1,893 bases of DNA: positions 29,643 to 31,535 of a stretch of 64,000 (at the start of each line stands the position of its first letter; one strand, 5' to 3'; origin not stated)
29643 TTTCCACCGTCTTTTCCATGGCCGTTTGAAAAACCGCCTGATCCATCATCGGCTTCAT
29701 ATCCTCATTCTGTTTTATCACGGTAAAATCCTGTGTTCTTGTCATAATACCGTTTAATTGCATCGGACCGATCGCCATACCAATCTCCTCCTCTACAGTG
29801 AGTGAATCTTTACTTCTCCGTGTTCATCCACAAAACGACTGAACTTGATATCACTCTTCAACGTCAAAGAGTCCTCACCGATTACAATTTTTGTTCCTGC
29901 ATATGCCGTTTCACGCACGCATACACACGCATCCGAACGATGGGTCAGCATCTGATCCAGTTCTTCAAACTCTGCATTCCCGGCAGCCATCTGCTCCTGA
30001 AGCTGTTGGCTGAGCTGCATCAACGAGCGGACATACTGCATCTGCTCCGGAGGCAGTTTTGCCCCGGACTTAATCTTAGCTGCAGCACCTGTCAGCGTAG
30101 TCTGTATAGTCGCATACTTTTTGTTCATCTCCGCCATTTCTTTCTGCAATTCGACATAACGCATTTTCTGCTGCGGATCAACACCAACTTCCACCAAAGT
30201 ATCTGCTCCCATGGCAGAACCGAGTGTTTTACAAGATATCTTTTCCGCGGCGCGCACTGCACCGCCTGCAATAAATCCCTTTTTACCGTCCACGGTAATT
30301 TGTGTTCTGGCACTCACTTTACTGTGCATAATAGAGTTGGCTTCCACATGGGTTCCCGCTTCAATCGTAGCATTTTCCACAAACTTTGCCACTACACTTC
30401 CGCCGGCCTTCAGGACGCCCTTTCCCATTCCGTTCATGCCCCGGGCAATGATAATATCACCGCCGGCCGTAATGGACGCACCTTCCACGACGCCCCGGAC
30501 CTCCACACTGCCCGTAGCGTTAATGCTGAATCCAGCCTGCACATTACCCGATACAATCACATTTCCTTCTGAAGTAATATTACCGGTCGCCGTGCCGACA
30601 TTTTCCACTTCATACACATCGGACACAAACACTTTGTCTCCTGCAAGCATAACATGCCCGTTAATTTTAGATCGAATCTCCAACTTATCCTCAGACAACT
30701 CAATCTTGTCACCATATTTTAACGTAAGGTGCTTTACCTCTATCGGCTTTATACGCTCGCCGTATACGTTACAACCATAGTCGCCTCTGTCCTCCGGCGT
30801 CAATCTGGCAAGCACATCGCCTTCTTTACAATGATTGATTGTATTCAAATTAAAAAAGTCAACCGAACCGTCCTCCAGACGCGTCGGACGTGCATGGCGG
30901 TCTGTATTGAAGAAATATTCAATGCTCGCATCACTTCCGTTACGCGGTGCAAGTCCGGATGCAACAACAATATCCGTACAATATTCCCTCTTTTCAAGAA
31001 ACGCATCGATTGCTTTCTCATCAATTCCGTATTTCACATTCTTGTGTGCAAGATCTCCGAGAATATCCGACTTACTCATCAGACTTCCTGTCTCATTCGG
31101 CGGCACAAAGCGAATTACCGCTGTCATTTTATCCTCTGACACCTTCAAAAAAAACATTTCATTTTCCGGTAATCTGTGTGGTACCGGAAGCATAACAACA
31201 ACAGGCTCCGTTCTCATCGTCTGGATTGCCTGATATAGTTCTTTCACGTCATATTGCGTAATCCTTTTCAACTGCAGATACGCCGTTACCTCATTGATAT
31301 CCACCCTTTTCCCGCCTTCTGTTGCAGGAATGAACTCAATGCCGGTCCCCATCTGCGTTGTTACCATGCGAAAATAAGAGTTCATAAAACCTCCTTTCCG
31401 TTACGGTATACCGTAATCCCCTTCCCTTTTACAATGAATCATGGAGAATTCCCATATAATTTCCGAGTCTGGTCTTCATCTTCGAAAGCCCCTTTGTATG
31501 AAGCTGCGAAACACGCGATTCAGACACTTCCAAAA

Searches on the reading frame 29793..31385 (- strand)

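Call 59: search_protein_families(library=pfam, proteins=[window:29793-31385:-], max_evalue=0.00001)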
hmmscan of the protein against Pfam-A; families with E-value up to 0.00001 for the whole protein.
window:29793-31385:- (530 aa): 2 families
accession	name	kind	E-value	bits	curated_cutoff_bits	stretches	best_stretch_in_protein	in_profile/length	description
PF03961.19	FapA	-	1.4e-70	238.4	31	1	256-525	1-272/272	Flagellar Assembly Protein A beta solenoid domain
PF20250.3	FapA_N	-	2.4e-46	157.8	27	1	80-248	3-176/178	Flagellar Assembly Protein A N-terminal region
